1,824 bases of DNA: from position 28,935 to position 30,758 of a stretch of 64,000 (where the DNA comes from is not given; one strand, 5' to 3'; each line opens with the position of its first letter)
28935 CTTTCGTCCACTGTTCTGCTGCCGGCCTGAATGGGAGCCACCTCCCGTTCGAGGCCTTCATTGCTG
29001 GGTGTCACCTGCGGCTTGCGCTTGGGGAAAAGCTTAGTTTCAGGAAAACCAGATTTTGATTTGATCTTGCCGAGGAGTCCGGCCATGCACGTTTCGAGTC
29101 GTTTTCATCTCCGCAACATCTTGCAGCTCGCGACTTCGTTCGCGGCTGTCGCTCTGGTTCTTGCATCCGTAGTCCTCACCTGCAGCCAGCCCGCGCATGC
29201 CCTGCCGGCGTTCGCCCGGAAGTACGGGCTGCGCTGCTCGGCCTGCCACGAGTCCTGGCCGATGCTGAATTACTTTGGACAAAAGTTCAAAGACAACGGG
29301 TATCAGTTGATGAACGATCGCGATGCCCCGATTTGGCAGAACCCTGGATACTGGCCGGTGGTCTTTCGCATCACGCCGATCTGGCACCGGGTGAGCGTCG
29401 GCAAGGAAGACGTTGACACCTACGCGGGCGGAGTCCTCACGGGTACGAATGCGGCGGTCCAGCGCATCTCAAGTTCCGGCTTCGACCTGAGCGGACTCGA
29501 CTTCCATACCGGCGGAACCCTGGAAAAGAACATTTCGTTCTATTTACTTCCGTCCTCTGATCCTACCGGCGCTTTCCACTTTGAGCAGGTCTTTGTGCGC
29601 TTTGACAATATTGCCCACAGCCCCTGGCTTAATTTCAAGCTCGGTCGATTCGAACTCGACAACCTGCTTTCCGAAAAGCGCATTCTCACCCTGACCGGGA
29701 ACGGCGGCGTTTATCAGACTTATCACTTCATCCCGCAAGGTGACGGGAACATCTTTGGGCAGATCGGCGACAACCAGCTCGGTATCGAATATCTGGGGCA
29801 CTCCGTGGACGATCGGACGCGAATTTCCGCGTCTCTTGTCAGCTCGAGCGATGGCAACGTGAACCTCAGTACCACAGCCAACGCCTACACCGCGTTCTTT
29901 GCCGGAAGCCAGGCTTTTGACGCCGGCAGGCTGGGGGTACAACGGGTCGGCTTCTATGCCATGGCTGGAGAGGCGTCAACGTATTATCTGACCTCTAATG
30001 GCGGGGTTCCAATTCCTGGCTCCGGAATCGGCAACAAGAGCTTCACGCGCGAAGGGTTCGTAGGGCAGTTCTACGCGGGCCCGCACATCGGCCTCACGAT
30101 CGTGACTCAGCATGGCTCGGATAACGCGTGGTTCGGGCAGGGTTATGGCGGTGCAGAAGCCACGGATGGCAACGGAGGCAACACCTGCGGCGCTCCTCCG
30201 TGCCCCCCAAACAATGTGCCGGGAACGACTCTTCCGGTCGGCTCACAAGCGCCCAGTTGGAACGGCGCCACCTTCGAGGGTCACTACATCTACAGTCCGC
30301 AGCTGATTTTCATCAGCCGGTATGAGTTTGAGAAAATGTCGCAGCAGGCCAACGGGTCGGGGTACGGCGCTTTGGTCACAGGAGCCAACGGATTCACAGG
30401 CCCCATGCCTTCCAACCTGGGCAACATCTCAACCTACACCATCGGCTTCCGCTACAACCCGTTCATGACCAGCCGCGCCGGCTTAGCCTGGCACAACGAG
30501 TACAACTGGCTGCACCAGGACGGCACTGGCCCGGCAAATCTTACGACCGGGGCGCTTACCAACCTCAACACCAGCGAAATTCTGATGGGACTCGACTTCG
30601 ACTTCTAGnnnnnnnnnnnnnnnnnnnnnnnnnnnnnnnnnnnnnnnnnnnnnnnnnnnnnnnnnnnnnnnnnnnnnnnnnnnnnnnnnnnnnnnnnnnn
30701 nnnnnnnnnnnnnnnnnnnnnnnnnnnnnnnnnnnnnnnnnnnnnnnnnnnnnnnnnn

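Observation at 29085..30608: Single-haem cytochrome fused to a predicted outer-membrane beta-barrel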

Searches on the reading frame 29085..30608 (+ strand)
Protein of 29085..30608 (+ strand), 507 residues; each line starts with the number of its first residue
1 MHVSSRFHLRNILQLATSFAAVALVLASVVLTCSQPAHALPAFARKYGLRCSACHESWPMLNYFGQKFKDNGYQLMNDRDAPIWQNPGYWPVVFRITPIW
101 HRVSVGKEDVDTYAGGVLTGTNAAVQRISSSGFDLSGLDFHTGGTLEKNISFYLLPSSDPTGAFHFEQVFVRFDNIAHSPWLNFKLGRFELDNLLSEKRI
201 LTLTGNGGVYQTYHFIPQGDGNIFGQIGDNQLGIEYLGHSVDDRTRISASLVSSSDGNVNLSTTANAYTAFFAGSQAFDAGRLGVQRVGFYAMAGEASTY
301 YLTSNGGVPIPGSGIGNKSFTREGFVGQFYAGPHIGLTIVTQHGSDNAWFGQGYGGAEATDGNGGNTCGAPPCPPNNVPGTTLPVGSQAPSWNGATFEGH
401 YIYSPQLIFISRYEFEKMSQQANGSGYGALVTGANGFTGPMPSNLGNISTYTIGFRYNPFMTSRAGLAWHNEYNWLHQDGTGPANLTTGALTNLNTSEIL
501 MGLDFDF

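Call 3: search_protein_families(library=pfam, proteins=[window:29085-30608:+], max_evalue=0.01)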
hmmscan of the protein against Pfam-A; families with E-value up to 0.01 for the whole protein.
window:29085-30608:+ (507 aa): 0 families

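Call 4: search_protein_families(library=ncbifam, proteins=[window:29085-30608:+], max_evalue=0.01)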
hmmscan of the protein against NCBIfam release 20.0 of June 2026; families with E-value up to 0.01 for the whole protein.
window:29085-30608:+ (507 aa): 0 families

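Call 5: find_homologous_proteins(query=window:29085-30608:+, max_evalue=0.001)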
Query window:29085-30608:+ (507 aa): 5269 proteins with E <= 0.001 among 8000 candidates; the best 120 are listed.
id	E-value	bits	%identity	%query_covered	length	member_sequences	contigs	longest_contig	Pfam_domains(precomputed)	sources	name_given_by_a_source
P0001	0.0e+0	1092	92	100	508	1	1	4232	-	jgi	jgi:hypothetical protein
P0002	0.0e+0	1078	92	100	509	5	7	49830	-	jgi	jgi:hypothetical protein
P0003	0.0e+0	1076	92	100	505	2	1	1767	-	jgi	-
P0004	0.0e+0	1069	92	98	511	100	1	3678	-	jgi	jgi:hypothetical protein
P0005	0.0e+0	1068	90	100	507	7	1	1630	-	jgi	-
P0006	0.0e+0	1063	90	100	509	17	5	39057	-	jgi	jgi:hypothetical protein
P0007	0.0e+0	1061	92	100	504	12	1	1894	-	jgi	-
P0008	0.0e+0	1056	90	100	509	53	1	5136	-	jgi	jgi:hypothetical protein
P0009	0.0e+0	1038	89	100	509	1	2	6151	-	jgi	jgi:hypothetical protein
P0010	0.0e+0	1027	88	100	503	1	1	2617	-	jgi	-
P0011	0.0e+0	1016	87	100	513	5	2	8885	-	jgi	jgi:hypothetical protein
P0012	0.0e+0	1014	87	100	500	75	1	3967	-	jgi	jgi:hypothetical protein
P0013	0.0e+0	1014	85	100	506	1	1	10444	-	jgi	jgi:hypothetical protein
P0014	0.0e+0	1011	86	100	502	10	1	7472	-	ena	-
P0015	0.0e+0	1011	87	100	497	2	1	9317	-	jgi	jgi:hypothetical protein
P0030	2.0e-287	972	83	100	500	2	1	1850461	-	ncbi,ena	-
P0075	1.7e-256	870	77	100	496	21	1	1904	-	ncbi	-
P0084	3.1e-252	856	74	100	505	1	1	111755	-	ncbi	-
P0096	2.9e-250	850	74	100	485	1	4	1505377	-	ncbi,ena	-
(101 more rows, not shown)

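Call 7: search_solved_structures(query=window:29085-30608:+, max_evalue=10)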
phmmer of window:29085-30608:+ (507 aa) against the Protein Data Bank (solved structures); distinct sequences matched with E-value up to 10: 6.
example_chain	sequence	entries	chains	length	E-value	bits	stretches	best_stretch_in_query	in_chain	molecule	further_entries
7ogz_BBB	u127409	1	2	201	1.2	11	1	434-462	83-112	Somatic embryogenesis receptor kinase 1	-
7odv_BBB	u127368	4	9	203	1.3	10.9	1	434-461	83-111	Somatic embryogenesis receptor kinase 1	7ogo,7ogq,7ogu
8web_A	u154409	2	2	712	1.6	10.6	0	426-455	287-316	MDIS1-interacting receptor like kinase 2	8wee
5gqr_K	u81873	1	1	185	2.2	10.2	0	433-451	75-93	Somatic embryogenesis receptor kinase 2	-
8yaa_A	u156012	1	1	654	2.3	10.1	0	426-455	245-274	MDIS1-interacting receptor like kinase 2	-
8wec_A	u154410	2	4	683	3.1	9.7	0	426-455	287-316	MDIS1-interacting receptor like kinase 2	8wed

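Call 17: search_protein_representatives(protein=window:29085-30608:+)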
Query: 507 residues. Proteins with E-value up to 0.001 (for the whole library): 2329; up to 1e-10: 463; up to 1e-30: 149. The best 150 are listed.
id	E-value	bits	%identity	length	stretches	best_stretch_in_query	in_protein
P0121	2.1e-177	607.5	63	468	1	13-507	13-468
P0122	1.6e-137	475.9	72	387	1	16-319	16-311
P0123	1.5e-135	469.4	55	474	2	35-351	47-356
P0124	3.3e-132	458.4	72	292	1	6-299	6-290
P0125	6.6e-106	371.6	71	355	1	122-388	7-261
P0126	1.8e-104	366.8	48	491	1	16-507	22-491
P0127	2.1e-100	353.4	50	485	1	23-507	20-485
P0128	1.4e-99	350.7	49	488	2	20-353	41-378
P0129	2.2e-92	327.0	46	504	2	29-348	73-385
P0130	3.4e-88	313.2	73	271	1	217-423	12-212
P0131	3.7e-88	313.0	53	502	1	60-417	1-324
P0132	1.1e-87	311.4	48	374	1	10-364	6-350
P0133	4.3e-81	289.7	68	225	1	96-302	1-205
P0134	6.6e-80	285.8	57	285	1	38-272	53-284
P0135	8.3e-76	272.3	92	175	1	283-413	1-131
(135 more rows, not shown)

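Call 23: find_homologous_proteins(query=A1, max_evalue=0.001)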
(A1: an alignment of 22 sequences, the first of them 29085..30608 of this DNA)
Query A1 (22 sequences) (507 aa, profile of the alignment): 5485 proteins with E <= 0.001 among 8000 candidates; the best 120 are listed.
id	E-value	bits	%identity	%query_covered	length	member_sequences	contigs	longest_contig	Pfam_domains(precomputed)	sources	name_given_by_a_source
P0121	8.2e-168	577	57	100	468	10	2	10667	-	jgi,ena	-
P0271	4.6e-167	575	59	95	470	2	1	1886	-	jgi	-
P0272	7.1e-167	574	52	93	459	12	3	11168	-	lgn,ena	-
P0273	9.7e-167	573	59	96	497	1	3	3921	-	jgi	-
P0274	1.3e-166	573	51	96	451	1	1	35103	-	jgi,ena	-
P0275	3.0e-166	572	58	100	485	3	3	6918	-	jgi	-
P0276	4.5e-166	571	49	92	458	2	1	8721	-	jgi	jgi:hypothetical protein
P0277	1.4e-165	570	58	100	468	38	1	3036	-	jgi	-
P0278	1.5e-165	570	59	100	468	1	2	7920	-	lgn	-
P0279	1.9e-165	569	59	97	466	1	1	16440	-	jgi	jgi:hypothetical protein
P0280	2.3e-165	569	57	97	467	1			-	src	-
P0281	2.3e-165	569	58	100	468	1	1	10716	-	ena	-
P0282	2.5e-165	569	58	100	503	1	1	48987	-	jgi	jgi:hypothetical protein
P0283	2.5e-165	569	59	96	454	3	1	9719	-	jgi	jgi:hypothetical protein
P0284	2.7e-165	569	60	96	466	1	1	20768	-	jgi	jgi:hypothetical protein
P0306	1.2e-164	567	60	97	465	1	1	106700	-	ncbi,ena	-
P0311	1.7e-164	566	61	100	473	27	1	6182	-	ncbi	-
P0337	6.1e-164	564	-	-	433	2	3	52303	-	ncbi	-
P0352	1.3e-163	563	61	98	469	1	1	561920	-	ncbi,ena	-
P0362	2.8e-163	562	61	98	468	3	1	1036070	-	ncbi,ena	-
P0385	7.4e-163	561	48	100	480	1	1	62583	-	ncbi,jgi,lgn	-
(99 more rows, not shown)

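Call 36: predict_structure(alignment_id=A1)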
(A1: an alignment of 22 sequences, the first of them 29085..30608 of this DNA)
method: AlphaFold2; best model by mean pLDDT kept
length: 507 residues; sequences in the alignment: 22
mean_pLDDT: 75.8   pTM: 0.76
mean pLDDT of the five models: 75.8, 74.5, 74.0, 70.6, 68.6
residues with pLDDT >= 90: 158; 70-90: 188; 50-70: 91; < 50: 70
segments of 3 or more residues with pLDDT < 50: 1-7, 31-41, 206-208, 257-264, 354-382, 428-435
pLDDT, mean of each block of 10 residues (from residue 1): 47 69 69 35 63 70 82 78 59 86 88 54 75 86 82 86 85 91 93 77 64 82 74 92 89 62 65 93 91 85 63 74 94 91 90 45 38 42 70 94 91 94 60 52 86 91 80 93 75 91 87
secondary structure, 60 per line:
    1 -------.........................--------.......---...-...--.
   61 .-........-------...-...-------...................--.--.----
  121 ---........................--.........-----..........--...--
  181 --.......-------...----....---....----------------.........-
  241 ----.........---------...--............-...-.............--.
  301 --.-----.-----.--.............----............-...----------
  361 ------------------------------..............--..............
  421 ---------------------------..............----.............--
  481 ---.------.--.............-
elements in order: H8-32 H41-47 E55-57 H63-70 E92-110 E124-147 E150-158 E164-173 E183-189 H204-207 H211-214 E231-239 E245-253 E268-279 E285-297 E318-330 E335-346 E391-404 E407-420 E448-461 E466-478 E494-506

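Call 40: fold_search(model_id=the predicted structure, library=pdb)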
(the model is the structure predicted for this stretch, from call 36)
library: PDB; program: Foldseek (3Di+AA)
matches with E <= 10: 939; with E <= 0.001: 231
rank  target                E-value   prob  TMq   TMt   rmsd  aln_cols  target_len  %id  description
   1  2o4v_A                2.6e-12  1.00  0.51  0.61   6.9       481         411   12  An arginine ladder in OprP mediates phosphate specific transfer across the outer membrane (released 2006-12-26)
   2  5ldt_A                8.3e-12  1.00  0.33  0.39  15.0       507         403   12  Crystal Structures of MOMP from Campylobacter jejuni (released 2016-10-26)
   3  3a2s_X                2.1e-11  1.00  0.45  0.63   7.8       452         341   10  Crystal Structure of outer membrane protein PorB from Neisseria meningitidis in complex with sucrose (released 2010-04-07)
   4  8jto                  6.4e-11  1.00  0.44  0.61   7.4       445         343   12  Outer membrane porin of Burkholderia pseudomallei (BpsOmp38) in complex with ceftazidime (released 2024-06-26)
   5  4aui_A                1.1e-10  1.00  0.45  0.71   6.6       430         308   11  STRUCTURE AND FUNCTION OF THE PORB PORIN FROM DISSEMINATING N. GONORRHOEAE (released 2012-10-10)
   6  5ldv                  1.3e-10  1.00  0.34  0.40  15.5       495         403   12  Crystal Structures of MOMP from Campylobacter jejuni (released 2016-10-26)
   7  6eus_A                1.5e-10  1.00  0.43  0.59   9.8       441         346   12  Crystal structure of the outer membrane channel DcaP of Acinetobacter baumannii (released 2018-11-14)
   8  7de8                  1.8e-10  1.00  0.46  0.64   7.2       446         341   10  Crystal Structure of outer membrane protein PorB with G103K mutations from Neisseria meningitidis W135 (released 2021-03-31)
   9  8wv0_B                2.6e-10  1.00  0.43  0.61   7.8       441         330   13  Outer membrane porin of Burkholderia pseudomallei (BpsOmp38) (released 2024-10-30)
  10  6ehd                  5.4e-10  1.00  0.42  0.61   8.6       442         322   10  OmpT (in-vitro folded), an outer membrane protein of Vibrio cholerae (released 2018-04-25)
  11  2fgq                  2.0e-09  1.00  0.43  0.62   7.1       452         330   11  High resolution X-ray structure of Omp32 in complex with malate (released 2006-01-31)
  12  8bym_A                2.0e-09  1.00  0.39  0.57   8.7       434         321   10  Outer membrane attachment porin OmpM1 from Veillonella parvula (released 2023-11-08)
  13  6ehf                  2.3e-09  1.00  0.41  0.61   8.4       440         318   11  OmpT (in-vitro folded), an outer membrane protein Vibrio cholerae (trimer form) (released 2018-04-25)
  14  6ehe                  3.3e-09  1.00  0.43  0.68   6.1       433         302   10  OmpTdeltaL8 (loop L8 deletion mutant of OmpT), an outer membrane protein of Vibrio cholerae (released 2018-04-25)
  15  3rbh_A                3.9e-09  1.00  0.35  0.40  13.9       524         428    9  Structure of alginate export protein AlgE from Pseudomonas aeruginosa (released 2011-07-27)
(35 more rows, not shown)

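Call 51: find_encoding_contigs(protein=window:29085-30608:+, flank=10000, max_places=4)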
Protein window:29085-30608:+ (507 aa): 1 contig read that carries it; 1 place shown.
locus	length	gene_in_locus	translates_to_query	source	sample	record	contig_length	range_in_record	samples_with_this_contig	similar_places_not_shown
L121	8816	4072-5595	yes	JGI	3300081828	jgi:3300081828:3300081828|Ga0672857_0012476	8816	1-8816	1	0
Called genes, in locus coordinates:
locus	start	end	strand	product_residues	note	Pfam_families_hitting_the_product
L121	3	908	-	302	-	?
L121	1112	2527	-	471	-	-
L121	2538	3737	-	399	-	-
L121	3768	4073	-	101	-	-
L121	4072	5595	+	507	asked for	-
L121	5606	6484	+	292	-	PF13442:Cytochrome_CBB3, PF00034:Cytochrom_C, PF13442:Cytochrome_CBB3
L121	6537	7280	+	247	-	PF13620:CarboxypepD_reg, PF14686:fn3_3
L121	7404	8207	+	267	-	PF00116:COX2, PF13473:Cupredoxin_1 (faint)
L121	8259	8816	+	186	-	?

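Call 80: list_cluster_members(proteins=[P0030, P0084, P0096, P0075, P0306, P0311, P0352, P0362, P0337, P0385])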
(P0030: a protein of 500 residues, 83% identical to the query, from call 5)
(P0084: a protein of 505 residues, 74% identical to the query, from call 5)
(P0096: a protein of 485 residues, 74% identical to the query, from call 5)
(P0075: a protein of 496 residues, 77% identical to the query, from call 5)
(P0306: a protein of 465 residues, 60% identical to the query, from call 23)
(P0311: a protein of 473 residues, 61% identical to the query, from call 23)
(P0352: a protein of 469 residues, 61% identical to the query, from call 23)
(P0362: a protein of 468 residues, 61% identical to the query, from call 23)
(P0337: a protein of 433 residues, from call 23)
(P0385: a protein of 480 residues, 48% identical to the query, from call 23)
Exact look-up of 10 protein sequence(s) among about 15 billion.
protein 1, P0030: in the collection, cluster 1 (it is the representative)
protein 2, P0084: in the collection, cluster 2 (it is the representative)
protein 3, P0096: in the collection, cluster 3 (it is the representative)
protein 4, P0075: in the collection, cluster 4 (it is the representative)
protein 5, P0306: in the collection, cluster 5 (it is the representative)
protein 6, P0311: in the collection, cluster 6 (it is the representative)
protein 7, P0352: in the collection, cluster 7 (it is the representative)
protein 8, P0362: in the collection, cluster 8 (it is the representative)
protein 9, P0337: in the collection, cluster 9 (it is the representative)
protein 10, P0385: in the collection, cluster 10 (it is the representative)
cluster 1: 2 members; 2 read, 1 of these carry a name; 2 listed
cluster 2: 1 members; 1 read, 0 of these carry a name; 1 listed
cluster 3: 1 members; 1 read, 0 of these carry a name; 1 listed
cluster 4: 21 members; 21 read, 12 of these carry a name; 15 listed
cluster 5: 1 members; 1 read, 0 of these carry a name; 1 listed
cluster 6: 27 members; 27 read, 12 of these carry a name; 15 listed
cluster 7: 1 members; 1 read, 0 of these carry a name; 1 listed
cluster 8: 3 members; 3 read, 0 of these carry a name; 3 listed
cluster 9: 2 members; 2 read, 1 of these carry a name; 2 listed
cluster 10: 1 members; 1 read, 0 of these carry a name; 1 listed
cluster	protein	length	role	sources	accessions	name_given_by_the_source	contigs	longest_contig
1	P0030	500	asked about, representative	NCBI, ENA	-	-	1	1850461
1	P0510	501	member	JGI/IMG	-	hypothetical protein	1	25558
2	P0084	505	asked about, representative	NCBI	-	-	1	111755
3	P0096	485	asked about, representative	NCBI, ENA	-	-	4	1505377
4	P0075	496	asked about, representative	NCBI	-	-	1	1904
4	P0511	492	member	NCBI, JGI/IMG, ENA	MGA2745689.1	MAG: hypothetical protein ABSE44_13430 [Candidatus Sulfotelmatobacter sp.]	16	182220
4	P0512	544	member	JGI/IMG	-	hypothetical protein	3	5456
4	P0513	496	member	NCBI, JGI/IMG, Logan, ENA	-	hypothetical protein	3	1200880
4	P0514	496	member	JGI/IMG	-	hypothetical protein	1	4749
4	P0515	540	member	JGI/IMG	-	hypothetical protein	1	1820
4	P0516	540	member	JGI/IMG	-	hypothetical protein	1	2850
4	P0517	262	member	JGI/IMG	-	hypothetical protein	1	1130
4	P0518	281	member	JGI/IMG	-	hypothetical protein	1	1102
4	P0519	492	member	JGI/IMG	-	hypothetical protein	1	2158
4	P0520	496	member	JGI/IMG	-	hypothetical protein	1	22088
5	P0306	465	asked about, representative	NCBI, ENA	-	-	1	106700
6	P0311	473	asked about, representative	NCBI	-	-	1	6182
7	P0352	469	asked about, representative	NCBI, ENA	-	-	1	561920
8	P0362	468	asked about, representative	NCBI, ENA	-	-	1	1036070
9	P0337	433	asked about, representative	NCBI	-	-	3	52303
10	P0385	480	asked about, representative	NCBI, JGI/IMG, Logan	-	-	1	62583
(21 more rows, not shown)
